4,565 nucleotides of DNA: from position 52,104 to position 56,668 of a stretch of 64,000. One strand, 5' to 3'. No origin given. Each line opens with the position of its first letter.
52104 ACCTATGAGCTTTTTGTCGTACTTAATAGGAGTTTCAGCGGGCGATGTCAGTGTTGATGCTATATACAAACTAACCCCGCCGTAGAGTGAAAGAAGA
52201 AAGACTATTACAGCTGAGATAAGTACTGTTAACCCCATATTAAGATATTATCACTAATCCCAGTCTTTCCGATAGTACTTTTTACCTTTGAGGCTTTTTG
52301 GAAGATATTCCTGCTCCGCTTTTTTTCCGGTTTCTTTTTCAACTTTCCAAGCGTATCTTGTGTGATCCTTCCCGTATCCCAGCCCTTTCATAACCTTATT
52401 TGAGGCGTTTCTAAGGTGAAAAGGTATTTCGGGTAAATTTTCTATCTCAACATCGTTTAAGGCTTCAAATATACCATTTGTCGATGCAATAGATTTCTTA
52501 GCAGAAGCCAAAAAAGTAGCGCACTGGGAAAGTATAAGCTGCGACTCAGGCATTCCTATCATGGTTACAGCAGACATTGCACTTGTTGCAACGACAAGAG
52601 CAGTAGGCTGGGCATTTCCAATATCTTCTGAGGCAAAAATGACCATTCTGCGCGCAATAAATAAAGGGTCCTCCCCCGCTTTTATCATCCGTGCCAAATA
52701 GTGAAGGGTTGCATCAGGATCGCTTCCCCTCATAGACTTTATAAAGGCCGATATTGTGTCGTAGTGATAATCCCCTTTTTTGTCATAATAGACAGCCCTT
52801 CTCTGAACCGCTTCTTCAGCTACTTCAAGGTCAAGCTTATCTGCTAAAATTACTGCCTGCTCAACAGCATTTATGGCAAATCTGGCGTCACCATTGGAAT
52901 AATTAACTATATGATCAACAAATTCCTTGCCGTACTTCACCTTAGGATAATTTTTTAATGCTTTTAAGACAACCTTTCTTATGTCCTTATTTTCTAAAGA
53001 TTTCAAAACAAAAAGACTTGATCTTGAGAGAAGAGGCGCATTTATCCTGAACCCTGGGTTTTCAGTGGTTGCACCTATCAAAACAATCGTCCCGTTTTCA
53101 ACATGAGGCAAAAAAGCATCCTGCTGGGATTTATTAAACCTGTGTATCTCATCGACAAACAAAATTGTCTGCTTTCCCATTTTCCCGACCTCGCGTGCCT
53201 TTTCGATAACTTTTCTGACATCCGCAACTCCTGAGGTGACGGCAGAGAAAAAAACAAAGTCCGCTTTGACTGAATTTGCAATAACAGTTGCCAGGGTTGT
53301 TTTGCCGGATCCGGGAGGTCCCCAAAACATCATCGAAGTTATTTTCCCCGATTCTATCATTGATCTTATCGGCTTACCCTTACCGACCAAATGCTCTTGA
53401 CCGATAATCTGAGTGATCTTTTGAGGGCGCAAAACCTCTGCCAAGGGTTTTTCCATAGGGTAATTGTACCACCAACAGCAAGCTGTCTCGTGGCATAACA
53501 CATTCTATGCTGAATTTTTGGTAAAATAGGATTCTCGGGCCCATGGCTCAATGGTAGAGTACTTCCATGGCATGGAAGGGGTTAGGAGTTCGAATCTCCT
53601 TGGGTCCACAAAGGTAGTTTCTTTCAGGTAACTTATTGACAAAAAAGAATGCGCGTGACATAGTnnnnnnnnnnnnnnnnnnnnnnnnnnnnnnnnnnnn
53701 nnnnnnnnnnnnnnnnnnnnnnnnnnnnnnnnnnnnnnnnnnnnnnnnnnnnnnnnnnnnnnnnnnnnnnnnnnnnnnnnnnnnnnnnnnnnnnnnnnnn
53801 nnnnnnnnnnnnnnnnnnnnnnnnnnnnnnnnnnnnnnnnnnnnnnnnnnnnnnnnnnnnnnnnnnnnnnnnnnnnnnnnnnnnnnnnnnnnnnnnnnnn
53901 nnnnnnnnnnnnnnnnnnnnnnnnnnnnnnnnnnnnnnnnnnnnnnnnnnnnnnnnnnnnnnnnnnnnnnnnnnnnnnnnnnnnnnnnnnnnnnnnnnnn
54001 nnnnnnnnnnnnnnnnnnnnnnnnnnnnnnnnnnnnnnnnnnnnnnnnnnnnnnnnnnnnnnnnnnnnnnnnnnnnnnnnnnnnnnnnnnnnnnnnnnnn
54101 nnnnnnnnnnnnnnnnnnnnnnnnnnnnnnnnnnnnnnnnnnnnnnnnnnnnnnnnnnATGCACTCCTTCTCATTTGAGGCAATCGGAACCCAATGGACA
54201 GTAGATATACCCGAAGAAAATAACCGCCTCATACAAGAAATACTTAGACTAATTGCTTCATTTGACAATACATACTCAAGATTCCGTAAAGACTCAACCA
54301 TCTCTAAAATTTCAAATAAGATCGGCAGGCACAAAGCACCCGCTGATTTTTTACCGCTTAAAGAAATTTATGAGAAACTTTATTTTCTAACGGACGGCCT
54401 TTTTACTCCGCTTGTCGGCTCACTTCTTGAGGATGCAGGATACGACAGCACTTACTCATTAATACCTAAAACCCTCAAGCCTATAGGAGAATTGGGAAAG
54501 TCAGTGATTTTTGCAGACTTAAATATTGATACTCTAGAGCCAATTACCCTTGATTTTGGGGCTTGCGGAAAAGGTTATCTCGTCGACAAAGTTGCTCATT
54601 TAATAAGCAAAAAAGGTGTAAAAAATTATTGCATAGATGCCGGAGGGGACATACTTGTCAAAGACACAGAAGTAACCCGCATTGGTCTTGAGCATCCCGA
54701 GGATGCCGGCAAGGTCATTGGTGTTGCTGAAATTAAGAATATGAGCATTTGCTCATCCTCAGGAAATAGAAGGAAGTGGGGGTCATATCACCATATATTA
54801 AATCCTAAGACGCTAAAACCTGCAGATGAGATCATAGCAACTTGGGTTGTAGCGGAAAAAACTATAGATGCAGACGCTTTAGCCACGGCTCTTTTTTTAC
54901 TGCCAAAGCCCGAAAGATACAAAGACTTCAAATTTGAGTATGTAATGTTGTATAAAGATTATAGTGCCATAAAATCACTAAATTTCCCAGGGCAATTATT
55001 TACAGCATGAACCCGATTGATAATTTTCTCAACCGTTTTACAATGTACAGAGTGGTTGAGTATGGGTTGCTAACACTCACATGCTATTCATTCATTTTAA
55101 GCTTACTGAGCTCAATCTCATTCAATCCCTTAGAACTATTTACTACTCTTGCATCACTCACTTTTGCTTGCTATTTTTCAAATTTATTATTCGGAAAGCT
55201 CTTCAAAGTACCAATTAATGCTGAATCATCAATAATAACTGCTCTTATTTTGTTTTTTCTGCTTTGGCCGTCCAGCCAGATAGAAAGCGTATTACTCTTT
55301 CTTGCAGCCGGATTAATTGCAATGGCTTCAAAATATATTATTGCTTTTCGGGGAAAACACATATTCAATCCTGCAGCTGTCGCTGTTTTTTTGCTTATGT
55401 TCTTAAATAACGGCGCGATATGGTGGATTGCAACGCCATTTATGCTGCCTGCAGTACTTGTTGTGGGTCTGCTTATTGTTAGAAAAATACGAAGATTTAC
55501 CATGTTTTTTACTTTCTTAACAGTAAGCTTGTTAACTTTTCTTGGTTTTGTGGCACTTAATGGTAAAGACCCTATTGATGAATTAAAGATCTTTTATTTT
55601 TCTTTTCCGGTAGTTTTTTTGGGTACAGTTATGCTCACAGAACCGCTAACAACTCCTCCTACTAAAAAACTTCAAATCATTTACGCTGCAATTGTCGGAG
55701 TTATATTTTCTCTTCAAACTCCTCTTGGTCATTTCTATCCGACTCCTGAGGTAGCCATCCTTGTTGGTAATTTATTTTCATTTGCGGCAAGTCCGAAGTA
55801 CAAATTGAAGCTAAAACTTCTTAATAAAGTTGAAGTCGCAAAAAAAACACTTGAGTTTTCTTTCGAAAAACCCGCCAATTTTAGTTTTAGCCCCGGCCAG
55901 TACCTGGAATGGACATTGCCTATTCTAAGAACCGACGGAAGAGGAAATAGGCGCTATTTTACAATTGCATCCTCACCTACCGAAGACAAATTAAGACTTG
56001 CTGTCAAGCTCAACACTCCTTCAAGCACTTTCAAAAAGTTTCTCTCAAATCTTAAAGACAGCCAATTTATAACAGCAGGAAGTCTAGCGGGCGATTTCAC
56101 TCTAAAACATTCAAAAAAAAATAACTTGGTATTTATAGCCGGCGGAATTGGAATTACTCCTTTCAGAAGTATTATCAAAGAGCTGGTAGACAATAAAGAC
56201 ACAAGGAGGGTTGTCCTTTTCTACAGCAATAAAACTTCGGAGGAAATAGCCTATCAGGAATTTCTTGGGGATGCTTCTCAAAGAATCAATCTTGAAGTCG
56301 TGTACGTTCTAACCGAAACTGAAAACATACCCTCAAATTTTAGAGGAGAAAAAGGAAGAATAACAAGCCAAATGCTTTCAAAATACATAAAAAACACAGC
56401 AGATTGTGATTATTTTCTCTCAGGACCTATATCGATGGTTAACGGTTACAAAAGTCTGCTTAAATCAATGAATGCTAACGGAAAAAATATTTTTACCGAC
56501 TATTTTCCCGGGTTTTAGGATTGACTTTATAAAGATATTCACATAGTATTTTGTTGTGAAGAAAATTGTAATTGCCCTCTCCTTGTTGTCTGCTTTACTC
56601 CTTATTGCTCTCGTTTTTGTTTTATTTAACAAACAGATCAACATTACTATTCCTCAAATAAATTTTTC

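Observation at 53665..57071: Flavinylation-based extracytosolic electron-transfer module ending in a cysteine-less cupredoxin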

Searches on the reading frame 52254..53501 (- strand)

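Call 3: search_protein_families(library=pfam, proteins=[window:52254-53501:-], max_evalue=0.1)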
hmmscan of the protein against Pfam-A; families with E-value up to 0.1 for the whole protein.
window:52254-53501:- (415 aa): 33 families (the best 25 are shown)
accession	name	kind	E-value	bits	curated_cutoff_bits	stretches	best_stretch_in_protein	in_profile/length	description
PF12002.13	MgsA_C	-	6.9e-53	179.4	27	1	259-412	1-150/167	MgsA AAA+ ATPase C terminal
PF16193.11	AAA_assoc_2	-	9.7e-24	83.9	34.3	1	187-258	4-81/81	AAA C-terminal domain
PF00004.35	AAA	-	1.9e-17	64.4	21.2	1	57-162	1-124/131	ATPase family associated with various cellular activities (AAA)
PF05496.18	RuvB_N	-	3.1e-14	53.5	27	1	24-144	1-119/159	Holliday junction DNA helicase RuvB P-loop domain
PF07728.20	AAA_5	-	3.3e-05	24.4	22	1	57-145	2-101/139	AAA domain (dynein-related subfamily)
PF01078.27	Mg_chelatase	-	8.8e-05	22.4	20.3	1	56-75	24-43/207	Magnesium chelatase, subunit ChlI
PF06068.19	TIP49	-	0.0001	22.1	23.8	1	31-92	25-88/347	TIP49 P-loop domain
PF13401.12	AAA_22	-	0.00018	22.3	27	1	56-98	7-53/130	AAA domain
PF00158.32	Sigma54_activat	-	0.00022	21.4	20.2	1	109-148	92-131/168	Sigma-54 interaction domain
PF13191.12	AAA_16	-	0.00064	20.7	32.6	1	51-85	21-56/167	AAA ATPase domain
PF20720.3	nSTAND3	-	0.00067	19.8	27.2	1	60-118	23-73/155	Novel STAND NTPase 3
PF04851.21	ResIII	-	0.00081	19.8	22.5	0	55-82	24-56/164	Type III restriction enzyme, res subunit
PF13604.12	AAA_30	-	0.00088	19.5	27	1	49-143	14-123/191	AAA domain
PF01637.24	ATPase_2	-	0.0014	19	33.2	0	45-79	11-45/225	ATPase domain predominantly from Archaea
PF07724.20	AAA_2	-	0.0015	19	27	1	53-139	2-104/166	AAA domain (Cdc48 subfamily)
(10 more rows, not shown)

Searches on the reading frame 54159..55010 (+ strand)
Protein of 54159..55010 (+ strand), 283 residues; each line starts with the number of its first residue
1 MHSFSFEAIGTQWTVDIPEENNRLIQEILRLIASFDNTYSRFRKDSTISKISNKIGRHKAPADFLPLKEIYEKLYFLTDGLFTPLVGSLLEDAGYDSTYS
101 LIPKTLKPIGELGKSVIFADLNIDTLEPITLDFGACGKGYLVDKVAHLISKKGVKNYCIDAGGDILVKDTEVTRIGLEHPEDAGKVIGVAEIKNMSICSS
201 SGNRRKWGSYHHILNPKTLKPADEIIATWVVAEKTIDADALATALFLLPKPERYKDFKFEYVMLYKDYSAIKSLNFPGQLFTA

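Call 3: search_protein_families(library=pfam, proteins=[window:54159-55010:+], max_evalue=0.1)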
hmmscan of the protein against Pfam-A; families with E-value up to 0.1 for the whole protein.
window:54159-55010:+ (283 aa): 1 family
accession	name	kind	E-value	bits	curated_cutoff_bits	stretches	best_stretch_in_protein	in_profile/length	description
PF02424.20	ApbE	-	1.3e-46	159.7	25.6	1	10-252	2-250/266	ApbE family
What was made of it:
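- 54159..55010 (+): g2: ApbE-family FAD:protein FMN transferase with no detectable signal peptide or TM segment. Pfam ApbE 159.7 bits (call 3).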

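Call 4: search_protein_families(library=ncbifam, proteins=[window:54159-55010:+], max_evalue=0.1)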
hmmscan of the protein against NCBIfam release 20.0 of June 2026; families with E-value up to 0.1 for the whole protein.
window:54159-55010:+ (283 aa): 4 families
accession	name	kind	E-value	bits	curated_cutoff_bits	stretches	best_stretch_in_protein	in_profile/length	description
NF007774.0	PRK10461.1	equivalog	3.4e-13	49.2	498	1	128-249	178-309/351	FAD:protein FMN transferase ApbE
NF003323.0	PRK04334.1-3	equivalog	0.0044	16.4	271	1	139-203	106-172/250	hypothetical protein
NF003324.0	PRK04334.1-4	equivalog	0.024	14.4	275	0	149-245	94-181/238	hypothetical protein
NF003321.0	PRK04334.1-1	equivalog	0.03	14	262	1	145-245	92-186/248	hypothetical protein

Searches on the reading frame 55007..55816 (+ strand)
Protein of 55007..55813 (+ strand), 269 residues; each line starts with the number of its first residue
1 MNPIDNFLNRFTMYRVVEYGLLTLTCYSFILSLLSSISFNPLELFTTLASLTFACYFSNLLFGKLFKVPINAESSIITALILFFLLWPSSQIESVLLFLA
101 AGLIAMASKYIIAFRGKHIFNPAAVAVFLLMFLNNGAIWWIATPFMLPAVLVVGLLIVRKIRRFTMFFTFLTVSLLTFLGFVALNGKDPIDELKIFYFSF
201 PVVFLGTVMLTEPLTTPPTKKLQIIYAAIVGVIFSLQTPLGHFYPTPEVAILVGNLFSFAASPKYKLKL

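Call 29: search_solved_structures(query=window:55007-55813:+, max_evalue=10, show_alignments=4)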
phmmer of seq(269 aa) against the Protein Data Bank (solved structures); distinct sequences matched with E-value up to 10: 1.
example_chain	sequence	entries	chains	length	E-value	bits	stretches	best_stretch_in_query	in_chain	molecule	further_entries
6jo3_A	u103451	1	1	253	0.51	13.1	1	83-175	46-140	Geranylgeranylglyceryl phosphate synthase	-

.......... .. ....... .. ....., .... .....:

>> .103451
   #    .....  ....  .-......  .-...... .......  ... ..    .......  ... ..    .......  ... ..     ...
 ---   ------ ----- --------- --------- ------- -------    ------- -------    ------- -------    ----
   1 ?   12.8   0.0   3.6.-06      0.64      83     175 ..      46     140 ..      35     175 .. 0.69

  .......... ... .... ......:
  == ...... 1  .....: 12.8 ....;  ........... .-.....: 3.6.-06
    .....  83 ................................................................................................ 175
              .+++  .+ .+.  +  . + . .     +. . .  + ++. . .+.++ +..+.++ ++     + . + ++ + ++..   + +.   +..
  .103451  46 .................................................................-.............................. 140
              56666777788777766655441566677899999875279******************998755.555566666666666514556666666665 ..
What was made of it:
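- Tried and rejected: g3 membrane domain as a single sequence against PDB: nothing found (call 29).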

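Call 54: search_solved_structures(query=A3, max_evalue=10, show_alignments=4)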
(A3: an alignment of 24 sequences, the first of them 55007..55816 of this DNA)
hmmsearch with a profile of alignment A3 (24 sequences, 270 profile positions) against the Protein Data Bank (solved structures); distinct sequences matched with E-value up to 10: 2.
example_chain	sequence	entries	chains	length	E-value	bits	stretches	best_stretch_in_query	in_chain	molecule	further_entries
8ahx_D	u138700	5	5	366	2.2e-05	27.1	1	157-260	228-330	Ion-translocating oxidoreductase complex subunit D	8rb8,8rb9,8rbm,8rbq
5egi_A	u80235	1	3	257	0.23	14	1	187-236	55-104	Uncharacterized protein Y57A10A.10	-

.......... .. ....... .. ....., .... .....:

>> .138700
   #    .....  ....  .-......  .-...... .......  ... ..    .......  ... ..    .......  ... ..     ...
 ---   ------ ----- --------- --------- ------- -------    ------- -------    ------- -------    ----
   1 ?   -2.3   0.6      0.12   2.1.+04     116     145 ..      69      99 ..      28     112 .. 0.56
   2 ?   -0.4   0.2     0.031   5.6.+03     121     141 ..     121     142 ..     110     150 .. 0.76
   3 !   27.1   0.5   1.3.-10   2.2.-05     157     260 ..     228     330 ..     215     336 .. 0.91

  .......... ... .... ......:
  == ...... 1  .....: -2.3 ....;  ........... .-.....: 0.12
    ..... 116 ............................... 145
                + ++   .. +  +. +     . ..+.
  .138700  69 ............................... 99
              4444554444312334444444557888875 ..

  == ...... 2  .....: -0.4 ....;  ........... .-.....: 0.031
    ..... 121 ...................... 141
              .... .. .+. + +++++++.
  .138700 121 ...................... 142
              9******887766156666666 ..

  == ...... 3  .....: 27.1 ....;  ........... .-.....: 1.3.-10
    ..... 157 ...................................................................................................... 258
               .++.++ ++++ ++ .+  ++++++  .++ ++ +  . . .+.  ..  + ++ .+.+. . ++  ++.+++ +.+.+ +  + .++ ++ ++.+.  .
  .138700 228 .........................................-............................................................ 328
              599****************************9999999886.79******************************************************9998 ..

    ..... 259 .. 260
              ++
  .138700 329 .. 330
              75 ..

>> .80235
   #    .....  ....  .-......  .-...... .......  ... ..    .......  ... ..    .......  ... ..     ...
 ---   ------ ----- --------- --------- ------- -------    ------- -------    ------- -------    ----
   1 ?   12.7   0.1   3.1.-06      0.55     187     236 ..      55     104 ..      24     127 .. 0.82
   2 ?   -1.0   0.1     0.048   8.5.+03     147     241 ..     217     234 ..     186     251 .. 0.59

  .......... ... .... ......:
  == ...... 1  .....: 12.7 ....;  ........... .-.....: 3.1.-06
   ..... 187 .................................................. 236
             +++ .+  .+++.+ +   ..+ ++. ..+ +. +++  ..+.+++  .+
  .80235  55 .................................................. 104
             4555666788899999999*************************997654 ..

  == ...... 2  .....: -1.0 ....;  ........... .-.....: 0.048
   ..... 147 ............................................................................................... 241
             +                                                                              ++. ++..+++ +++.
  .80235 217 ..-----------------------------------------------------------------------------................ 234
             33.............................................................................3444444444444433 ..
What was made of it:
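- On NQR/RNF-like flavinylation system: The family profile hits RnfD 8ahx_D at E = 2e-5 (call 54).
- Tried and rejected: The profile A3 was needed (call 54).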

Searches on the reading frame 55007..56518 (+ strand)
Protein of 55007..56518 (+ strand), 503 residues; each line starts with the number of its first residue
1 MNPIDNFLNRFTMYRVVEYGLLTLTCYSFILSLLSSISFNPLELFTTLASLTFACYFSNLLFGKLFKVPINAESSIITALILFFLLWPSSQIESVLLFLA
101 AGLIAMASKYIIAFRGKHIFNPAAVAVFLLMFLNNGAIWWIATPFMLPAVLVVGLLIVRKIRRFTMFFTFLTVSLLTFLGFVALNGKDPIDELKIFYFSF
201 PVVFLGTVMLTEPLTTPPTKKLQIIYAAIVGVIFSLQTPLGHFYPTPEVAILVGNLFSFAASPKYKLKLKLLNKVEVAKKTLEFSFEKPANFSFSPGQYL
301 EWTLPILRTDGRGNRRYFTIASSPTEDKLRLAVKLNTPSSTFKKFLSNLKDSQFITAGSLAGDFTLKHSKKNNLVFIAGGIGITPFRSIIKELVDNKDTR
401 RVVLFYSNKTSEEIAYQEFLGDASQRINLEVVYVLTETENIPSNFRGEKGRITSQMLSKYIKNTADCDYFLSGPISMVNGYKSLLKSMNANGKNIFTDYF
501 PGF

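Call 3: search_protein_families(library=pfam, proteins=[window:55007-56518:+], max_evalue=0.1)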
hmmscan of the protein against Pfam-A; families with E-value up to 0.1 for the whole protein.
window:55007-56518:+ (503 aa): 5 families
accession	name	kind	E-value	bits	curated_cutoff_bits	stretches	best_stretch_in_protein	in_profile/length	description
PF00175.26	NAD_binding_1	-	8.8e-18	65.4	22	1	376-481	1-107/109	Oxidoreductase NAD-binding domain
PF03116.20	NQR2_RnfD_RnfE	-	3.1e-07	30.5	27.7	2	154-258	183-283/296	NQR2, RnfD, RnfE family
PF08030.17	NAD_binding_6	-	1.3e-05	25.7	22.2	1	372-415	2-50/156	Ferric reductase NAD binding domain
PF00970.30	FAD_binding_6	-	0.0051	17.6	21.1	1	269-354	2-87/99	Oxidoreductase FAD-binding domain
PF08022.18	FAD_binding_8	-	0.0069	16.9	22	1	277-349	12-85/109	FAD-binding domain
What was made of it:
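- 55007..56518 (+): g3: RnfD/NqrB-like polytopic membrane domain (residues 1 to about 260) fused to an NqrF/FNR-like FAD + NAD(P)H domain (about 265-503). It is the transmembrane electron conduit. Pfam PF03116 30.5 bits and PF00175 65.4 bits (call 3).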

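Call 4: search_protein_families(library=ncbifam, proteins=[window:55007-56518:+], max_evalue=0.1)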
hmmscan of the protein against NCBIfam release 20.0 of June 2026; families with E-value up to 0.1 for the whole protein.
window:55007-56518:+ (503 aa): 30 families (the best 25 are shown)
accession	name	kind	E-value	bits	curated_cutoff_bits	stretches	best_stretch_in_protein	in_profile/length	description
NF009805.0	PRK13289.1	equivalog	1.6e-26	93.2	432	1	292-500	183-392/399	NO-inducible flavohemoprotein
NF005963.0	PRK08051.1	equivalog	3.3e-23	82.2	230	1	277-500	14-230/233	NAD(P)H-flavin reductase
TIGR02160.1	PA_CoA_Oxy5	hypoth_equivalog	6.9e-23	81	420.8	1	282-500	17-241/352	1,2-phenylacetyl-CoA epoxidase subunit PaaE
NF040810.1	BenC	equivalog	1.6e-21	76.9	430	1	266-500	106-330/333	benzoate 1,2-dioxygenase electron transfer component BenC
NF045803.1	MethMoxFADbindMmoC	equivalog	2.4e-18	66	500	1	288-500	134-340/343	aromatic/alkene monooxygenase hydroxylase FAD-binding subunit MmoC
NF058606.1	GlBtMonoRdsGbcB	equivalog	3.8e-18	65.5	500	1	279-489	28-236/362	glycine betaine monooxygenase reductase subunit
NF052252.1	flav_redu_LuxG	exception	1.3e-17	63.8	340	1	287-500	21-229/232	flavin mononucleotide reductase LuxG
TIGR01941.1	nqrF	equivalog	4.4e-16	58.8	295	1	320-500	227-403/405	NADH:ubiquinone reductase (Na(+)-transporting) subunit F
NF008822.0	PRK11872.1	equivalog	2.2e-15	56.5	402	1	288-500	131-335/341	anthranilate 1,2-dioxygenase electron transfer component AntC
NF007964.0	PRK10684.1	equivalog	4e-13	49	383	1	291-500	34-237/333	NADH oxidoreductase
NF040830.1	sulfhyd_ShyC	equivalog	8.2e-13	48.2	600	1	289-418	34-155/288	NAD(P)-dependent hydrogenase/sulfhydrogenase 2 subunit gamma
NF006220.0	PRK08345.1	subfamily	2.8e-12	46.5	395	1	280-477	26-228/294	cytochrome-c3 hydrogenase subunit gamma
TIGR02911.1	sulfite_red_B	equivalog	3.3e-12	46.1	288.6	1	277-486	13-211/261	anaerobic sulfite reductase subunit AsrB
NF009414.0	PRK12778.1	equivalog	4.8e-07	28.4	1103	1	270-484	3-199/752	bifunctional dihydroorotate dehydrogenase B NAD binding subunit/NADPH-dependent glutamate synthase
NF004862.0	PRK06222.1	subfamily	1.5e-06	27.9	220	1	270-486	3-201/281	sulfide/dihydroorotate dehydrogenase-like FAD/NAD-binding protein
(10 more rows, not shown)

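Call 22: search_solved_structures(query=window:55007-56515:+, max_evalue=1, show_alignments=0)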
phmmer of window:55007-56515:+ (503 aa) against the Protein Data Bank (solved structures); distinct sequences matched with E-value up to 1: 83 (the best 60 are shown).
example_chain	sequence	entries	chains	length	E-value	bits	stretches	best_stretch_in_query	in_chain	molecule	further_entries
6o0a_A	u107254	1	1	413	3.9e-13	52.1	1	255-497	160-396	Flavohemoglobin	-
4u9u_A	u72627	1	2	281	9.2e-12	47.5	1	336-502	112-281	Na(+)-translocating NADH-quinone reductase subunit F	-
8ad4_A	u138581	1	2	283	9.4e-12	47.5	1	336-502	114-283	Na(+)-translocating NADH-quinone reductase subunit F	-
4uaj_A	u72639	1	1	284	9.5e-12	47.5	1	336-502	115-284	Na(+)-translocating NADH-quinone reductase subunit F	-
7xk3_F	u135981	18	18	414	1.6e-11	46.7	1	336-502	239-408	Na(+)-translocating NADH-quinone reductase subunit F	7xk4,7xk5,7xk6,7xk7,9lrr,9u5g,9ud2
8a1t_F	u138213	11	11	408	2.3e-11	46.2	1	336-502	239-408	Na(+)-translocating NADH-quinone reductase subunit F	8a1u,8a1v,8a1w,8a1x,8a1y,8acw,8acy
7qty_A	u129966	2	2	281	2.8e-11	45.9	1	337-502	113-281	Na(+)-translocating NADH-quinone reductase subunit F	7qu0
4wqm_A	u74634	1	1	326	3.1e-11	45.8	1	258-488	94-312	Toluene-4-monooxygenase electron transfer component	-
8ad3_A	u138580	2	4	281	4.5e-11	45.3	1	336-498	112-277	Na(+)-translocating NADH-quinone reductase subunit F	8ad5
2eix_A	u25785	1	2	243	1.2e-10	43.8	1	297-485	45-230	NADH-cytochrome b5 reductase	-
1tvc_A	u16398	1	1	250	3.6e-10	42.3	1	291-500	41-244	METHANE MONOOXYGENASE COMPONENT C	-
7qu3_A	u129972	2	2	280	4.7e-10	41.9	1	338-502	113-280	Na(+)-translocating NADH-quinone reductase subunit F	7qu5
2r6h_A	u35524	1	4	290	2.2e-09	39.7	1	339-500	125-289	NADH:ubiquinone oxidoreductase, Na translocating, F subunit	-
3ozu_A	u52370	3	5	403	7.7e-09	37.9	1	292-496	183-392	Flavohemoprotein | Flavohemoglobin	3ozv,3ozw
1cqx_A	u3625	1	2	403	1.1e-08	37.4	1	292-496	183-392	FLAVOHEMOPROTEIN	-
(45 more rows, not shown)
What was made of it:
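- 55007..56518 (+): NqrF chains are among the best PDB matches (call 22).
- On NQR/RNF-like flavinylation system: NqrF chains are among the top PDB hits (call 22).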
